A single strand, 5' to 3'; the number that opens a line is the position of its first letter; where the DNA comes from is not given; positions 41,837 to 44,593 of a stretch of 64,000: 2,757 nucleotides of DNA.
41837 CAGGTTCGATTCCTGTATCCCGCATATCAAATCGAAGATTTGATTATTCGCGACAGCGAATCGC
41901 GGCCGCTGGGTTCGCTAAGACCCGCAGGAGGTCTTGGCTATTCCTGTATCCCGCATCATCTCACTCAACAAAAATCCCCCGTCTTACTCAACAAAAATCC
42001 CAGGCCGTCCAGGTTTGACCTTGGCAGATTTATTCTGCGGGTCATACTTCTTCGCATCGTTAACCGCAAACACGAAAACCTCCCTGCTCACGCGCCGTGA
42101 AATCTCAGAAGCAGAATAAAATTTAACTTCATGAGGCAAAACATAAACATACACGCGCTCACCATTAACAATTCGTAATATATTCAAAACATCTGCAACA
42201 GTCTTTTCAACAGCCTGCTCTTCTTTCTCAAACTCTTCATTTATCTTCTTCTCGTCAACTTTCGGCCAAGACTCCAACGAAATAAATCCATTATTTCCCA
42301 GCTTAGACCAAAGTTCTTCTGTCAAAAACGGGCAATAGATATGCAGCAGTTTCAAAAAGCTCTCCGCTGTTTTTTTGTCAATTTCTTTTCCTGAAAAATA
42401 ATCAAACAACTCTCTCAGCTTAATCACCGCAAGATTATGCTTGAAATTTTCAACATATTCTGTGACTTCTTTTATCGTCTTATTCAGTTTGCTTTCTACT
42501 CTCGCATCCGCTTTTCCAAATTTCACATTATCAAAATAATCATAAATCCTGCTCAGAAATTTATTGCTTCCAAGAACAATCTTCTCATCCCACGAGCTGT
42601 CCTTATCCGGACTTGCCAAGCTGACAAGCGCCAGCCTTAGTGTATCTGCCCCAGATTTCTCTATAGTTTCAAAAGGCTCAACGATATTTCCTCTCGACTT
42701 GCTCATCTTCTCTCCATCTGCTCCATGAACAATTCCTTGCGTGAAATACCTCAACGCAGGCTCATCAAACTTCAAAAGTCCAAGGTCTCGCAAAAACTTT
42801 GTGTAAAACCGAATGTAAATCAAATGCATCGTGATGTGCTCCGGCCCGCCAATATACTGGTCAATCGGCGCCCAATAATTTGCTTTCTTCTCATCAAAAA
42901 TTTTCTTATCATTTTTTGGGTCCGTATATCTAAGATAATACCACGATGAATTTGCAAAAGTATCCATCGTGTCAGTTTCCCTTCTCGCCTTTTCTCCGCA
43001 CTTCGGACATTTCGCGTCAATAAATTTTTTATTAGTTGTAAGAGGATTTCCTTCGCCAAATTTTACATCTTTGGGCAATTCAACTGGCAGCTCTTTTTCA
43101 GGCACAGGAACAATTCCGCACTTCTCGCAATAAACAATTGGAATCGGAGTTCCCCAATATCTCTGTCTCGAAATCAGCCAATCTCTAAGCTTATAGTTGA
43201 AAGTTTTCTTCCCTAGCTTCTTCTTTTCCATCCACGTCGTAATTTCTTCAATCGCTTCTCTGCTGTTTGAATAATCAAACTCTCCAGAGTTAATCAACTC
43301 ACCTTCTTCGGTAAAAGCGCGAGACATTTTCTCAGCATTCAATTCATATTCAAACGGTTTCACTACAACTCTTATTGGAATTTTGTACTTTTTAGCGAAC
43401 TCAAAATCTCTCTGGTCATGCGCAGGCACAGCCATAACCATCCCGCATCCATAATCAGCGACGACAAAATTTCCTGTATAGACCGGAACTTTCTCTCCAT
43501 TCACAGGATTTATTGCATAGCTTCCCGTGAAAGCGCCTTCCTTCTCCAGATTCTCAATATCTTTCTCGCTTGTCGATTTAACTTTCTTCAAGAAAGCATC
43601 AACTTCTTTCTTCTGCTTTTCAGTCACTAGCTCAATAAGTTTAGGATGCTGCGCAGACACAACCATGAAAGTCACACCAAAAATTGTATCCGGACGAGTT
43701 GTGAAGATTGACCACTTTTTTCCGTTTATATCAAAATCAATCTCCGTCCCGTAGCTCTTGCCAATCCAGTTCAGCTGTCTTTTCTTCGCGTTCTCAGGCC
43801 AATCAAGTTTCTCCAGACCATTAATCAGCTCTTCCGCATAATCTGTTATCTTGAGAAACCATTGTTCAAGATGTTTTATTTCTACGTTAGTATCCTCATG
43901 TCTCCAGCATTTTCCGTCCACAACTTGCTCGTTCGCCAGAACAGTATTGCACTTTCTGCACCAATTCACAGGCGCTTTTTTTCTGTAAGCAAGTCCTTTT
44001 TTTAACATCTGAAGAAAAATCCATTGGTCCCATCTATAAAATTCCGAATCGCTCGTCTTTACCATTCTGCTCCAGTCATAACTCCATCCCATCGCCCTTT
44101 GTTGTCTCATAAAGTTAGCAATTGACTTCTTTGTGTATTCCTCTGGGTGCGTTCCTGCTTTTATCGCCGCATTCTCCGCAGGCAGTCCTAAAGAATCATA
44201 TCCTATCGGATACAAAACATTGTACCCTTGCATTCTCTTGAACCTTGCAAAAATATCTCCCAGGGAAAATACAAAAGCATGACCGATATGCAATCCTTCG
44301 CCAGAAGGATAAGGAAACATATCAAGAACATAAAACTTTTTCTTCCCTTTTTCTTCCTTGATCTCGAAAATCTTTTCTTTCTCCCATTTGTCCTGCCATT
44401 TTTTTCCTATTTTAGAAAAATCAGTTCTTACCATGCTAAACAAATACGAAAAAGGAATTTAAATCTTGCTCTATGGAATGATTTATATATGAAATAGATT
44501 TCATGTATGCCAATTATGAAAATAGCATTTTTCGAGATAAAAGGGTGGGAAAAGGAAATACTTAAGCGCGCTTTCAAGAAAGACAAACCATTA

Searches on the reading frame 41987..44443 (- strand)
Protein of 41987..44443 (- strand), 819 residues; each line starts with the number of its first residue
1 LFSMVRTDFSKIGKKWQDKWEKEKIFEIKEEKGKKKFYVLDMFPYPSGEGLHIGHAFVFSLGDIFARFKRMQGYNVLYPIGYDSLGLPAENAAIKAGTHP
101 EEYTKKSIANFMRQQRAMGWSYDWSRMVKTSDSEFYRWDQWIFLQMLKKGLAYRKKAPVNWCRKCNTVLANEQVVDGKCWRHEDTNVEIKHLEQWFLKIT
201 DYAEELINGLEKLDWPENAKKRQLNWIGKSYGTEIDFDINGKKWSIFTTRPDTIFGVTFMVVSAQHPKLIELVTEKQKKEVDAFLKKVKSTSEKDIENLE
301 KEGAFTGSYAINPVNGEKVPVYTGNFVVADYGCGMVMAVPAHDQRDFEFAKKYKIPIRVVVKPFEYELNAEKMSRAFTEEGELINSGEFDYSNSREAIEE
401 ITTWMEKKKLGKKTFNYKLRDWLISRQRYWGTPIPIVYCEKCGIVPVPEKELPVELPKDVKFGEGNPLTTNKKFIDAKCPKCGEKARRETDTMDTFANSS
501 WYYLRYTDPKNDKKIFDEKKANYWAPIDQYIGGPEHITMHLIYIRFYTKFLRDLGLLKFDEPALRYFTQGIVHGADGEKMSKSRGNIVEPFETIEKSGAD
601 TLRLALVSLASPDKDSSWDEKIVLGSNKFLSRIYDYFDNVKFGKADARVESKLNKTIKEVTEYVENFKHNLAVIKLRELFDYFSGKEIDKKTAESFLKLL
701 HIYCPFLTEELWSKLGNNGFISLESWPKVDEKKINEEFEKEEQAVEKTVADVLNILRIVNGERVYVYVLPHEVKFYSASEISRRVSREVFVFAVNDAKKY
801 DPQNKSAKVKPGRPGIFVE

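Call 14: search_protein_families(library=pfam, proteins=[window:41987-44443:-], max_evalue=0.001)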
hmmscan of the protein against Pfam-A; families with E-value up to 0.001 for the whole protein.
window:41987-44443:- (819 aa): 6 families
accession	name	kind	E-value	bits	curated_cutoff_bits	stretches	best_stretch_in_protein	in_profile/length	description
PF13603.12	tRNA-synt_1_2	-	5.6e-66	222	25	1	225-406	2-185/185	Leucyl-tRNA synthetase, editing domain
PF00133.28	tRNA-synt_1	-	6.1e-57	193.7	22.7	2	15-228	1-226/414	tRNA synthetases class I (I, L, M and V)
PF09334.17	tRNA-synt_1g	-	1e-32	113.8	20.1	2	42-179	6-139/391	tRNA synthetases class I (M)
PF08264.19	Anticodon_1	-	2.6e-18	66.7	25.1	1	649-752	4-132/148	Anticodon-binding domain of tRNA ligase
PF01406.26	tRNA-synt_1e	-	5.6e-05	23.1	27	0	559-608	233-282/301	tRNA synthetases class I (C) catalytic domain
PF00579.31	tRNA-synt_1b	-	0.00036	20.4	21.1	0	550-587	177-210/292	tRNA synthetases class I (W and Y)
